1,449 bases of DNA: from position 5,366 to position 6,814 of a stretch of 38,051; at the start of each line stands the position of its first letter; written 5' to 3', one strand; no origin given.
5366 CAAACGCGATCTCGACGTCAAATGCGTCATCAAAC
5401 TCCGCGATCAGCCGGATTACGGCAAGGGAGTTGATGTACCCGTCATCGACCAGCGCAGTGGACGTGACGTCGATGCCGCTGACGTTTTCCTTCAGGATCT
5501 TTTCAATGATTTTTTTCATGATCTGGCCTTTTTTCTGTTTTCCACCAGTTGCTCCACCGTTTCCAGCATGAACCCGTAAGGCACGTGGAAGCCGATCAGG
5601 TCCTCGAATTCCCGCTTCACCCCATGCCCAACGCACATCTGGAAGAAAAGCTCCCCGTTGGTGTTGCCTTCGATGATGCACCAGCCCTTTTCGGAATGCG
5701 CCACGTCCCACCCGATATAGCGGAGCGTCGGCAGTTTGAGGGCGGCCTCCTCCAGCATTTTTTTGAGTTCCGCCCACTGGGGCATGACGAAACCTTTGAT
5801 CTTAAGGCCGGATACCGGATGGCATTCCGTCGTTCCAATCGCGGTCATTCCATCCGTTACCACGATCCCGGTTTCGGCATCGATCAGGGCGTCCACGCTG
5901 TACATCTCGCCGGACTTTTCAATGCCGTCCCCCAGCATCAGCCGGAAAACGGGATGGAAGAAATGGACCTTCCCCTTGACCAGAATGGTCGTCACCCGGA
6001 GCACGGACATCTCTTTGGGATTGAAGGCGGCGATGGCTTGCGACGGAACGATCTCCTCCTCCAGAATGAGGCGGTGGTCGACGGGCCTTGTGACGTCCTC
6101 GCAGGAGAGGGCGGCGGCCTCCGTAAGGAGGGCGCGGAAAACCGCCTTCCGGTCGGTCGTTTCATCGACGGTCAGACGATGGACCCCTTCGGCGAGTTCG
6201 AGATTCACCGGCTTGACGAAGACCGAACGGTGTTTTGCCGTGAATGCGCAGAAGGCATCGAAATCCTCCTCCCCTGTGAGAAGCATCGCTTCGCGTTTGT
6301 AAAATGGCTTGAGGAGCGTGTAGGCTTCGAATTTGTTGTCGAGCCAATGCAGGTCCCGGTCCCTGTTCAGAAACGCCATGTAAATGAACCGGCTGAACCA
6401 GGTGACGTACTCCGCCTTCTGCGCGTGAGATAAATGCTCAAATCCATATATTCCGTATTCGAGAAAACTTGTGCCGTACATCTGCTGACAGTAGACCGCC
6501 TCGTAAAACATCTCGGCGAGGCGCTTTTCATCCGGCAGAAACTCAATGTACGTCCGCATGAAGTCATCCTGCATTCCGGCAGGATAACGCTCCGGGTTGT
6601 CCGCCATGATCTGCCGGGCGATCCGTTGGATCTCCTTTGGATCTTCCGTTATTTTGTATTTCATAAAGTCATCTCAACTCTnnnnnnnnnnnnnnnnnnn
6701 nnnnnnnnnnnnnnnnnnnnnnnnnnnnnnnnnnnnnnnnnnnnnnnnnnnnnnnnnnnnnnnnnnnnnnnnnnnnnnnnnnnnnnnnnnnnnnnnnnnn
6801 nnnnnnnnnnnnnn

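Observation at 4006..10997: Nine-ORF translationally coupled operon with two carrier-protein modules, an uncharacterised sugar-transfer-associated ATP-grasp, a NeuD/PglD acyltransferase and a MATE/MOP exporter: candidate undescribed envelope-glycan acyl/aminoacyl decoration system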

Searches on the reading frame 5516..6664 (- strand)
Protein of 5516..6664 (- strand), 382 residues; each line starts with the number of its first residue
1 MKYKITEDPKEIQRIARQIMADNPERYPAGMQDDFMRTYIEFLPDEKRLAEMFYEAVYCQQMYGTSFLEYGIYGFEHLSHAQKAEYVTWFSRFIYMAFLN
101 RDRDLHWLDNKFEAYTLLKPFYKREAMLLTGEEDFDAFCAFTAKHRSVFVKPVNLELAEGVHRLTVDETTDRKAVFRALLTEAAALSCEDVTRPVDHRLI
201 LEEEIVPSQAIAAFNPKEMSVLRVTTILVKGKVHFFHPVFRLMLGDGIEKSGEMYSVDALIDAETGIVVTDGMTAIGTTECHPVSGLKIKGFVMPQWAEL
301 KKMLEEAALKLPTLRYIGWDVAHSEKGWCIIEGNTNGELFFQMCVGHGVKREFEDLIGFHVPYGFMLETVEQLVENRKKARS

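Call 5: search_protein_families(library=pfam, proteins=[window:5516-6664:-], max_evalue=0.01)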
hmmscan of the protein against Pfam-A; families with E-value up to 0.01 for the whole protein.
window:5516-6664:- (382 aa): 1 family
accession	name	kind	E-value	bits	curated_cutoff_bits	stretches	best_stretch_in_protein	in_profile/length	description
PF14397.11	ATPgrasp_ST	-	1.9e-28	99.9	31.4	1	95-354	6-274/278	Sugar-transfer associated ATP-grasp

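Call 6: search_protein_families(library=ncbifam, proteins=[window:5516-6664:-], max_evalue=0.01)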
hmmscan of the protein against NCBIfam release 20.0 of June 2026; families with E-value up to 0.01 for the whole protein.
window:5516-6664:- (382 aa): 1 family
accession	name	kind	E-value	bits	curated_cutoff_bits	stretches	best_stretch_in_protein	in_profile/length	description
TIGR02291.1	rimK_rel_E_lig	hypoth_equivalog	4.8e-05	22.5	314.2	1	257-352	191-285/317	alpha-L-glutamate ligase-like protein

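Call 10: find_homologous_proteins(query=window:5516-6664:-, max_evalue=0.00001)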
Query window:5516-6664:- (382 aa): 142 proteins with E <= 0.00001 among 3712 candidates; the best 120 are listed.
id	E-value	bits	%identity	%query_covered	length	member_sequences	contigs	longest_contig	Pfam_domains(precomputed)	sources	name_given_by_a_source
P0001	2.4e-216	736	100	84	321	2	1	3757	PF14397.12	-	-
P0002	9.8e-182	622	69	100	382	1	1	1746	PF14397.12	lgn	-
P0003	3.1e-177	608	69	99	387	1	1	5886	PF14397.12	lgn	-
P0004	4.2e-177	607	67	100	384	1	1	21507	PF14397.12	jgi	-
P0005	6.7e-177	606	65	100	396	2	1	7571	PF14397.12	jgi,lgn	-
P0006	8.9e-176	603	68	99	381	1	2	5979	PF14397.12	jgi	-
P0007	1.1e-175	602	68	99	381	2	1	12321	PF14397.12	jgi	-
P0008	6.9e-175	600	69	99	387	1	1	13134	PF14397.12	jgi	-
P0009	6.9e-175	600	65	99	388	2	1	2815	PF14397.12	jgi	-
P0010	3.0e-173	594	66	100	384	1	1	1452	PF14397.12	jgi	-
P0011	6.4e-173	593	65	100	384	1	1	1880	PF14397.12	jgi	-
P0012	6.4e-173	593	67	100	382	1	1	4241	PF14397.12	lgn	-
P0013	1.2e-172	592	65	100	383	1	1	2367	PF14397.12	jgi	-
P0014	3.0e-172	591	66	100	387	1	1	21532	PF14397.12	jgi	-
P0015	1.5e-171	589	67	99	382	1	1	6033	PF14397.12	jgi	-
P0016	2.7e-171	588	66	100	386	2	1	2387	PF14397.12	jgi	-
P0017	1.5e-170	586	67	99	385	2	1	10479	PF14397.12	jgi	-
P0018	2.0e-169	582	65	100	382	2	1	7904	PF14397.12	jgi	-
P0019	9.6e-169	580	66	100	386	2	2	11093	PF14397.12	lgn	-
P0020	1.3e-168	579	66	100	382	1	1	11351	PF14397.12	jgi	-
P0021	6.7e-167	574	65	100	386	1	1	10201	PF14397.12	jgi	-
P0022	2.1e-153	529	62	96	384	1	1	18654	PF14397.12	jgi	-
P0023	4.4e-147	508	59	99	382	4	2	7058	PF14397.12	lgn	-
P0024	9.2e-144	497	58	98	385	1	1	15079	PF14397.12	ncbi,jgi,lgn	-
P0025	1.6e-142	493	57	96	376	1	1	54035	PF14397.12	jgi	-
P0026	2.4e-142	493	58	98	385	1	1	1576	PF14397.12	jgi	-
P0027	6.3e-142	491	57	96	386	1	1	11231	PF14397.12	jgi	-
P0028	2.4e-141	489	59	97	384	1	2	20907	PF14397.12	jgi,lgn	-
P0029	1.1e-140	487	58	96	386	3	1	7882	PF14397.12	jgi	-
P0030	6.9e-139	481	57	96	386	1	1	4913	PF14397.12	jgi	-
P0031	7.6e-137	475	56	95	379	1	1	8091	PF14397.12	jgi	-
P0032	1.1e-135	471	55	93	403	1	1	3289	PF14397.12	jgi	-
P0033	2.7e-135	470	56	95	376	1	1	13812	PF14397.12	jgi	-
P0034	8.9e-134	465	57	95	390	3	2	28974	PF14397.12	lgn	-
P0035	1.6e-133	464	55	98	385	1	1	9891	PF14397.12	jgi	-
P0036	1.0e-132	461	56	95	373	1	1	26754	PF14397.12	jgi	-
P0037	1.1e-132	461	57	95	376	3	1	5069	PF14397.12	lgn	-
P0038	1.2e-132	461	55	94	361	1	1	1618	PF14397.12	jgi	-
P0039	1.4e-132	461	56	96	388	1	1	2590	PF14397.12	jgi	-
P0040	2.2e-131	457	56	95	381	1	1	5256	PF14397.12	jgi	-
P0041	2.5e-131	456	56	95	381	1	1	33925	PF14397.12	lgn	-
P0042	5.3e-129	449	54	94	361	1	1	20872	PF14397.12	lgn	-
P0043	3.4e-127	443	56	95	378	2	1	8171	PF14397.12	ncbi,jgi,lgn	-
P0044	4.8e-127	442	54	95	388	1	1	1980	PF14397.12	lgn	-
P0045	3.6e-126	440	54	93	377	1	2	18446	PF14397.12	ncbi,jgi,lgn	-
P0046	1.1e-123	431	52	95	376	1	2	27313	PF14397.12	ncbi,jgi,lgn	-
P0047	1.5e-122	428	54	93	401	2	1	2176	PF14397.12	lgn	-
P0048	7.9e-122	425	51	99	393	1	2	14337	PF14397.12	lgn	-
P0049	1.8e-114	401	53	95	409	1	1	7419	PF14397.12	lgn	-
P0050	8.8e-108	379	57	74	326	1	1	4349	PF14397.12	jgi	-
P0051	2.3e-85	305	43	95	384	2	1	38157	PF14397.12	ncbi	-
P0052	2.5e-84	302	43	95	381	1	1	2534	PF14397.12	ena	-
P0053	8.4e-81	290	43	95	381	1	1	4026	PF14397.12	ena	-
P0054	1.8e-80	289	42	95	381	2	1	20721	PF14397.12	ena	-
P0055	2.3e-80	289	43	95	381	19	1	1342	PF14397.12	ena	-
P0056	2.6e-80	289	42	95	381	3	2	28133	PF14397.12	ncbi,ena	-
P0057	2.8e-80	288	42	95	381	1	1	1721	PF14397.12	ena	-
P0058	4.2e-80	288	42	95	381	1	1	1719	PF14397.12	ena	-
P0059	4.6e-80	288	42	95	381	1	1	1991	PF14397.12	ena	-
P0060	6.1e-80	287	42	95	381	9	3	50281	PF14397.12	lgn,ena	-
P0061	7.6e-80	287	42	95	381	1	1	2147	PF14397.12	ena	-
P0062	1.4e-79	286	42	95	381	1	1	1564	PF14397.12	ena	-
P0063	1.4e-79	286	42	95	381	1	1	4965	PF14397.12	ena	-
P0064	4.7e-79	284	42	95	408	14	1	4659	PF14397.12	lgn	-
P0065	1.1e-78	283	41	95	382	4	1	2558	PF14397.12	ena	-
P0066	2.3e-78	282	41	95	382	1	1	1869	PF14397.12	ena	-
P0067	3.5e-78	282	42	95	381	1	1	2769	PF14397.12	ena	-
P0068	4.0e-78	281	41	95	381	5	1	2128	PF14397.12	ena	-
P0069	1.4e-77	280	42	95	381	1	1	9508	PF14397.12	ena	-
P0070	1.9e-77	279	41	95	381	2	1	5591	PF14397.12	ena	-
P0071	4.6e-77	278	41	95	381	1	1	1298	PF14397.12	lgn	-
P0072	1.9e-76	276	41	95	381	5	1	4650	PF14397.12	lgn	-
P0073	2.6e-76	275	40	95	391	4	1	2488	PF14397.12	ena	-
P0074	2.7e-76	275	41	95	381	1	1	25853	PF14397.12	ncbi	-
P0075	4.9e-74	268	40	95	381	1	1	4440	PF14397.12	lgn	-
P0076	1.5e-69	253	36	96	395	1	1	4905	PF14397.12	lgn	-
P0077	4.3e-69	252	37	96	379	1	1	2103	PF14397.12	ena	-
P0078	8.5e-65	238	34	93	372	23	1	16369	PF14397.12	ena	-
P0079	8.9e-64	234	36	96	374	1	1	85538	PF14397.12,PF14398.12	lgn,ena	-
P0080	7.1e-61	225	35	92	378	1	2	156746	PF14397.12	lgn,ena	-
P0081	9.2e-59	218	33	93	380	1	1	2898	PF14397.12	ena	-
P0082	4.9e-58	215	34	93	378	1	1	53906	PF14397.12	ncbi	-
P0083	1.9e-56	210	36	94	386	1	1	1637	PF14397.12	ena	-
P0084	2.8e-56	209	36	94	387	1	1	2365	PF14397.12,PF14398.12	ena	-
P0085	4.9e-56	209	35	94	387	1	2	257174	PF14397.12,PF14398.12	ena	-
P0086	1.4e-55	207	36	94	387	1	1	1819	PF14397.12,PF14398.12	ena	-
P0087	1.5e-55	207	34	93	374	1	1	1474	PF14397.12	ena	-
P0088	7.3e-55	205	36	93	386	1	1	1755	PF14397.12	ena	-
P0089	7.9e-55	205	36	93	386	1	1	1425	PF14397.12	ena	-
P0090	9.1e-55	205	35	93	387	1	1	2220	PF14397.12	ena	-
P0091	1.0e-54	204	35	94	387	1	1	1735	PF14397.12,PF14398.12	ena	-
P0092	1.0e-54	204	35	94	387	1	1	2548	PF14397.12,PF14398.12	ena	-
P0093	1.6e-54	204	36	93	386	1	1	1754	PF14397.12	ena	-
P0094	2.7e-54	203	36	94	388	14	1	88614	PF14397.12,PF14398.12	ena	-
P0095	2.7e-54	203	36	93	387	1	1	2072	PF14397.12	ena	-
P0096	2.8e-54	203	36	93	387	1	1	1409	PF14397.12,PF14398.12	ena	-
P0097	2.8e-54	203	38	77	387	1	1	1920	PF14397.12,PF14398.12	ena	-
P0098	3.3e-54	203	36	94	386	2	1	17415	PF14397.12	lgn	-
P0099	5.1e-54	202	34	94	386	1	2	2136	PF14397.12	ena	-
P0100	8.0e-54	201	36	93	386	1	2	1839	PF14397.12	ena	-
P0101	1.0e-53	201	34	94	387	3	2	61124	PF14397.12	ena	-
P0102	1.1e-53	201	37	82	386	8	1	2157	PF14397.12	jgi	jgi:hypothetical protein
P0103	1.3e-53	201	36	93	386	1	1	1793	PF14397.12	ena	-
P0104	1.5e-53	201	36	94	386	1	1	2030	PF14397.12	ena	-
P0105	1.5e-53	201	36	93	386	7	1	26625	PF14397.12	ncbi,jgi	jgi:hypothetical protein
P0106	2.0e-53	200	36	93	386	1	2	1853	PF14397.12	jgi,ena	-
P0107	2.1e-53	200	36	93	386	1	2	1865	PF14397.12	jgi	jgi:hypothetical protein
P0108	2.1e-53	200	36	93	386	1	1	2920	PF14397.12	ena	-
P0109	3.0e-53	200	36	93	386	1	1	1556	PF14397.12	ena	-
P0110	3.1e-53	199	39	77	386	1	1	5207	PF14397.12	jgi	-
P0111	3.8e-53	199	36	94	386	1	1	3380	PF14397.12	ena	-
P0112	3.9e-53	199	35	94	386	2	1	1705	PF14397.12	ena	-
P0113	4.2e-53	199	36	93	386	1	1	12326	PF14397.12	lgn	-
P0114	7.8e-53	198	35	94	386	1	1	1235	PF14397.12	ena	-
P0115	9.9e-53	198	33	84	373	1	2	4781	PF14397.12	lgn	-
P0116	1.0e-52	198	36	93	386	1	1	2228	PF14397.12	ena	-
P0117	1.1e-52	198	35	94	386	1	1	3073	PF14397.12,PF14398.12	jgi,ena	-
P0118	1.9e-52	197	35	94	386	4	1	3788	PF14397.12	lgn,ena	-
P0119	3.8e-52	196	35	93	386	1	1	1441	PF14397.12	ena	-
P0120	4.7e-52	196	35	93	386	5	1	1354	PF14397.12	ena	-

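Call 11: find_encoding_contigs(protein=P0004, flank=10000, max_places=2)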
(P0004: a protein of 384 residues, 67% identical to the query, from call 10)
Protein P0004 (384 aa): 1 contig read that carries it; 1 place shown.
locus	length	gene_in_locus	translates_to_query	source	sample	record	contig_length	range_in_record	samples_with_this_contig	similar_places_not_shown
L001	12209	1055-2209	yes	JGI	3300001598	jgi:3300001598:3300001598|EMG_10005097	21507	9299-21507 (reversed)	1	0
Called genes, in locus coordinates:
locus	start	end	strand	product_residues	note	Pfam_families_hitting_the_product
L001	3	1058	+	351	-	?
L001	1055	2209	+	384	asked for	PF14397:ATPgrasp_ST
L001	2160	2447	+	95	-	-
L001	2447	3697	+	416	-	-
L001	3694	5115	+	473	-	PF03062:MBOAT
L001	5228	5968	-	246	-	PF00160:Pro_isomerase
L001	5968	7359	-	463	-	PF00245:Alk_phosphatase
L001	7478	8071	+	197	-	PF12917:YfbR-like, PF13023:HD_3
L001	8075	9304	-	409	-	PF00171:Aldedh (faint)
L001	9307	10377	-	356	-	PF00696:AA_kinase, PF01472:PUA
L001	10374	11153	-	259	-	PF02558:ApbA (weak), PF03807:F420_oxidored, PF14748:P5CR_dimer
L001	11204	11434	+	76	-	-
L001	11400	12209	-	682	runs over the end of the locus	PF12831:FAD_oxidored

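Call 12: find_encoding_contigs(protein=P0025, flank=10000, max_places=2)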
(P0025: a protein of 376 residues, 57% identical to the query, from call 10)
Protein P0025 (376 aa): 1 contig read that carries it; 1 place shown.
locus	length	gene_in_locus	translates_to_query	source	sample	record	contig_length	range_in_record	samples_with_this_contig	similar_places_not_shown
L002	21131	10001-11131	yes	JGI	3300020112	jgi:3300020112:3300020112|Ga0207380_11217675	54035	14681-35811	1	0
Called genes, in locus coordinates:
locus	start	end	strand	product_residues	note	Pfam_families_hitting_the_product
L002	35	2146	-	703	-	PF00009:GTP_EFTU, PF22042:EF-G_D2, PF03144:GTP_EFTU_D2, PF14492:EFG_III, PF03764:EFG_IV, PF00679:EFG_C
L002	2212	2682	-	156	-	PF00177:Ribosomal_S7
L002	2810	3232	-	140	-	PF00164:Ribosom_S12_S23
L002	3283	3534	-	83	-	PF01248:Ribosomal_L7Ae (weak)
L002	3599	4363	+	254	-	PF01551:Peptidase_M23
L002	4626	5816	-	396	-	PF00589:Phage_integrase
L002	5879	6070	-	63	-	-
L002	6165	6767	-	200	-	-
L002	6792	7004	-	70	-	-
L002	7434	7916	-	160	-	-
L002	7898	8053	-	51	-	-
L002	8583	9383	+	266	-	PF13635:DUF4143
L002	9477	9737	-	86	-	-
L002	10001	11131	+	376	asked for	PF14397:ATPgrasp_ST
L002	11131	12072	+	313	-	-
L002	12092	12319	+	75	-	-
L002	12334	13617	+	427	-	PF16822:ALGX (weak)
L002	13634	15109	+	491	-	PF03062:MBOAT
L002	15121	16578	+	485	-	PF00501:AMP-binding, PF13193:AMP-binding_C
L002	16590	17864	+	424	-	PF00939:Na_sulph_symp, PF03600:CitMHS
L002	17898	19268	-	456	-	PF00209:SNF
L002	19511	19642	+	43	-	-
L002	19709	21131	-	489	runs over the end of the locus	PF02446:Glyco_hydro_77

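Call 13: find_encoding_contigs(protein=P0051, flank=10000, max_places=2)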
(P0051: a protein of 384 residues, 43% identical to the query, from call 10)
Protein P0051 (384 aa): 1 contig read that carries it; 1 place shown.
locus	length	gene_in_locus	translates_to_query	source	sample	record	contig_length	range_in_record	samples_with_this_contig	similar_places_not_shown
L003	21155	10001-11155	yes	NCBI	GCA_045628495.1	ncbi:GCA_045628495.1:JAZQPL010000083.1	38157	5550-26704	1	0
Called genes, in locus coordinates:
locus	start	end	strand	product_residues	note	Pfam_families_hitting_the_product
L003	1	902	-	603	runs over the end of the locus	-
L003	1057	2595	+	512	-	-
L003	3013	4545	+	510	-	PF01235:Na_Ala_symp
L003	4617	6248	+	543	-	-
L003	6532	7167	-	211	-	PF00132:Hexapep, PF14602:Hexapep_2 (weak)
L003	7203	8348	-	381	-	PF01553:Acyltransferase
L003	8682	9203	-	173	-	-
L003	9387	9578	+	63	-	PF14198:TnpV (weak)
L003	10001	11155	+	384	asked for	PF14397:ATPgrasp_ST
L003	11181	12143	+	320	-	PF00892:EamA (weak)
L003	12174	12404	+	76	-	-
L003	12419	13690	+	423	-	PF16822:ALGX (weak), PF14286:DHHW (weak)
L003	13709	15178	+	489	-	PF03062:MBOAT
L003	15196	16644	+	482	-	PF00501:AMP-binding, PF13193:AMP-binding_C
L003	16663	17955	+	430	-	PF00939:Na_sulph_symp, PF03600:CitMHS, PF06808:DctM (weak), PF03600:CitMHS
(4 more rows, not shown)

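Call 17: find_related_loci(query=A1, collection=genome_contigs, flank=10000)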
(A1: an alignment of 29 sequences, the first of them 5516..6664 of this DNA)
Query A1 (382 aa) in genome_contigs; peptide patterns used: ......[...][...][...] (x = any residue, [..] = any of these).
43 stretches matched a pattern; 40 encode a relative of the query (tblastn E <= 1e-3); 40 distinct loci.
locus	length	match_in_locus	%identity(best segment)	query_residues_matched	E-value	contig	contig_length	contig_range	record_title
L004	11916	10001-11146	66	1-382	1e-179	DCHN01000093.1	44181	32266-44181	MAG TPA_asm: Bacteroidales bacterium UBA1751 UBA1751_contig_18206, whole genome shotgun sequence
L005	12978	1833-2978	66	1-382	2e-175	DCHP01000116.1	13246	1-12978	MAG TPA_asm: Rikenellaceae bacterium UBA1749 UBA1749_contig_7756, whole genome shotgun sequence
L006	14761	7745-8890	59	1-379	5e-153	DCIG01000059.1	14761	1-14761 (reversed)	MAG TPA_asm: Lentisphaeria bacterium UBA1732 UBA1732_contig_18075, whole genome shotgun sequence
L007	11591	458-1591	58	5-379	4e-149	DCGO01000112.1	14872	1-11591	MAG TPA_asm: Lentisphaeria bacterium UBA1776 UBA1776_contig_50752, whole genome shotgun sequence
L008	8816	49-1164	59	4-372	1e-145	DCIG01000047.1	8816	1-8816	MAG TPA_asm: Lentisphaeria bacterium UBA1732 UBA1732_contig_50096, whole genome shotgun sequence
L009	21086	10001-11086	57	4-365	2e-140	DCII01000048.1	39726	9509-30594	MAG TPA_asm: Ruminococcaceae bacterium UBA1730 UBA1730_contig_29327, whole genome shotgun sequence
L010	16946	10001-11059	54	10-363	2e-132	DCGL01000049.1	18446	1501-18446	MAG TPA_asm: Clostridiales bacterium UBA1779 UBA1779_contig_57951, whole genome shotgun sequence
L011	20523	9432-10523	52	2-365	9e-132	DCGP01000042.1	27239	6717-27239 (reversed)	MAG TPA_asm: Clostridiales bacterium UBA1775 UBA1775_contig_64116, whole genome shotgun sequence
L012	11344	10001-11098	41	1-361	8e-82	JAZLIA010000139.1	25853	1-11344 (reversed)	MAG: Clostridia bacterium isolate T1900044979_TA20190041.MAGScoT_cleanbin_000052 SGB_4077_k141_2261293, whole genome sho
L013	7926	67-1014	44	51-361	7e-79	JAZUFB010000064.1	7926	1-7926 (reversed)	MAG: Clostridia bacterium isolate T1900045296_TH20190066.MAGScoT_cleanbin_000028 SGB_6089_k141_1195658, whole genome sho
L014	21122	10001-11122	35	2-368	7e-74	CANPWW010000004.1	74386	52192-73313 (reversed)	MAG: uncultured Monoglobus sp. isolate Lapin-003-2__bin70 genome assembly, contig: Lapin-003-2__NODE_318_length_74386_co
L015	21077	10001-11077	32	3-358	7e-67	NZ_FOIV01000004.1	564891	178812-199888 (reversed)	Prevotella sp. khp7, whole genome shotgun sequence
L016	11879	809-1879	34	6-359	5e-66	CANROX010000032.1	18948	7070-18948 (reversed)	MAG: uncultured Clostridia bacterium isolate Lapin-019__bin35 genome assembly, contig: Lapin-019__NODE_1632_length_18948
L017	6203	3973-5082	36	1-365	5e-65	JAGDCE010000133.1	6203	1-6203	MAG: Clostridia bacterium isolate RGIG10334 Yak_Rumen.Co__c2523464, whole genome shotgun sequence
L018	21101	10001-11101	34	1-359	1e-55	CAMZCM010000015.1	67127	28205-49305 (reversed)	MAG TPA_asm: uncultured Prevotellaceae bacterium isolate SRR10912534_bin.95_metaWRAP_v1.3_MAG genome assembly, contig: E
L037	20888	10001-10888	28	53-357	1e-25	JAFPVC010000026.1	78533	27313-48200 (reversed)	MAG: Prevotella sp. isolate RGIG1502 Goat_Abomasum-2__c259052, whole genome shotgun sequence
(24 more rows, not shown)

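Call 24: search_protein_families(library=pfam, proteins=[L037:7992-8687:+, L037:8761-9906:+, L037:9914-10909:+, L037:10864-12063:+, L037:12068-12697:+, L037:12717-12947:+, L037:14539-15897:+, L037:15962-16201:+, L037:16206-17267:+, L037:17976-19913:+], max_evalue=0.001)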
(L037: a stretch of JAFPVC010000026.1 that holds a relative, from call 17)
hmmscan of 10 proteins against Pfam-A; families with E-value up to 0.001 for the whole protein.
L037:7992-8687:+ (231 aa): 1 family
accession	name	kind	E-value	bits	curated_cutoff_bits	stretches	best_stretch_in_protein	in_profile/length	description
PF03544.19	TonB_C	-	9.1e-18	64.9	24.6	1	155-231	3-79/79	Gram-negative bacterial TonB protein C-terminal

L037:8761-9906:+ (381 aa): 1 family
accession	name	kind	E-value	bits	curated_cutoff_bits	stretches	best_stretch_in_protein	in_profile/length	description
PF14307.12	Glyco_tran_WbsX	-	3.9e-130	434.8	25.1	1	5-375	1-349/350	Glycosyltransferase WbsX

L037:9914-10909:+ (331 aa): 2 families
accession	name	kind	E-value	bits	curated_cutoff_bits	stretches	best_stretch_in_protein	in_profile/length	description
PF14397.11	ATPgrasp_ST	-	2.1e-49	168.7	31.4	1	70-315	4-267/278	Sugar-transfer associated ATP-grasp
PF14243.11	R2K_3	-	0.00047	20.8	26.3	0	268-304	114-151/169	ATP-grasp domain, R2K clade family 3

L037:10864-12063:+ (399 aa): 5 families
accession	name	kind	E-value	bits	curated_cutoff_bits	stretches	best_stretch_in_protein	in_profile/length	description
PF00534.26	Glycos_transf_1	-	1.5e-34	119.5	26.4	1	216-364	13-163/172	Glycosyl transferases group 1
PF13692.12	Glyco_trans_1_4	-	7e-32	111.1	27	1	220-358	3-141/142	Glycosyl transferases group 1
PF20706.3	GT4-conflict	-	2.2e-11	43.8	26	1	172-324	144-311/385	Family 4 Glycosyltransferase in conflict systems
PF13439.12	Glyco_transf_4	-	1.3e-09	38.7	28.5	1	39-204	11-166/170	Glycosyltransferase Family 4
PF13579.12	Glyco_trans_4_4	-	1.2e-06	29.3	29.7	1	38-192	9-145/158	Glycosyl transferase 4-like domain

L037:12068-12697:+ (209 aa): 3 families
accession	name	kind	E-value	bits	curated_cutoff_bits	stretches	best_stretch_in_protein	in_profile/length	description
PF00132.30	Hexapep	-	3.2e-13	49.2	27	2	91-126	1-36/36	Bacterial transferase hexapeptide (six repeats)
PF17836.7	PglD_N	-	9.8e-07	29.7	23.4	1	3-78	1-72/78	PglD N-terminal domain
PF25084.1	LbH_EIF2B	-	1.7e-06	28.4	54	1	95-183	13-104/105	EIF2B subunit epsilon LbH domain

L037:12717-12947:+ (76 aa): 0 families

L037:14539-15897:+ (452 aa): 1 family
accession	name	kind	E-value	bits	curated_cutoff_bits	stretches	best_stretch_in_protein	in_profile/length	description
PF00501.34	AMP-binding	-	7.2e-37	127.5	29.9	1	119-326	167-383/384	AMP-binding enzyme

L037:15962-16201:+ (79 aa): 0 families

L037:16206-17267:+ (353 aa): 5 families
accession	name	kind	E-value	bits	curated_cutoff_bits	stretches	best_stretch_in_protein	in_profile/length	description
PF08541.16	ACP_syn_III_C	-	2.3e-23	82.6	26.6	1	260-341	9-89/90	3-Oxoacyl-[acyl-carrier-protein (ACP)] synthase III C terminal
PF08545.16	ACP_syn_III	-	1.3e-12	47.9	24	1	113-190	1-80/80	3-Oxoacyl-[acyl-carrier-protein (ACP)] synthase III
PF00195.25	Chal_sti_synt_N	-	3.5e-05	23.8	27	1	47-148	89-190/225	Chalcone and stilbene synthases, N-terminal domain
PF02797.21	Chal_sti_synt_C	-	6.7e-05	23.4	27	1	247-338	46-139/151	Chalcone and stilbene synthases, C-terminal domain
PF08392.18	FAE1_CUT1_RppA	-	0.00052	19.9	27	0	49-146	75-172/290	FAE1/Type III polyketide synthase-like protein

L037:17976-19913:+ (645 aa): 9 families
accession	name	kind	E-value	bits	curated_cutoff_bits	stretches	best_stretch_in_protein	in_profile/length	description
PF02719.21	Polysacc_synt_2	-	3.8e-116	387.8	20.2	1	300-593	1-291/293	Polysaccharide biosynthesis protein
PF01370.27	Epimerase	-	2.4e-23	83.2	20.9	1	300-504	1-206/240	NAD dependent epimerase/dehydratase family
PF16363.11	GDP_Man_Dehyd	-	2.6e-16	60.5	27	1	301-424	1-130/332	GDP-mannose 4,6 dehydratase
PF04321.23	RmlD_sub_bind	-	3.3e-14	53.1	27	1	299-425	2-103/287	RmlD substrate binding domain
PF01073.25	3Beta_HSD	-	2e-09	37.3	22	1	301-429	1-122/280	3-beta hydroxysteroid dehydrogenase/isomerase family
PF08659.16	KR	-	3.5e-06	27.5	22.6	1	300-422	3-135/180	KR domain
PF07993.18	NAD_binding_4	-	2.6e-05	23.9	20.1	1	372-460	88-170/258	Male sterility protein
PF13727.12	CoA_binding_3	-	0.00024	21.6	25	1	92-252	21-173/175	CoA-binding domain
PF00106.31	adh_short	-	0.00024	21.1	26.6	1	298-372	1-72/195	short chain dehydrogenase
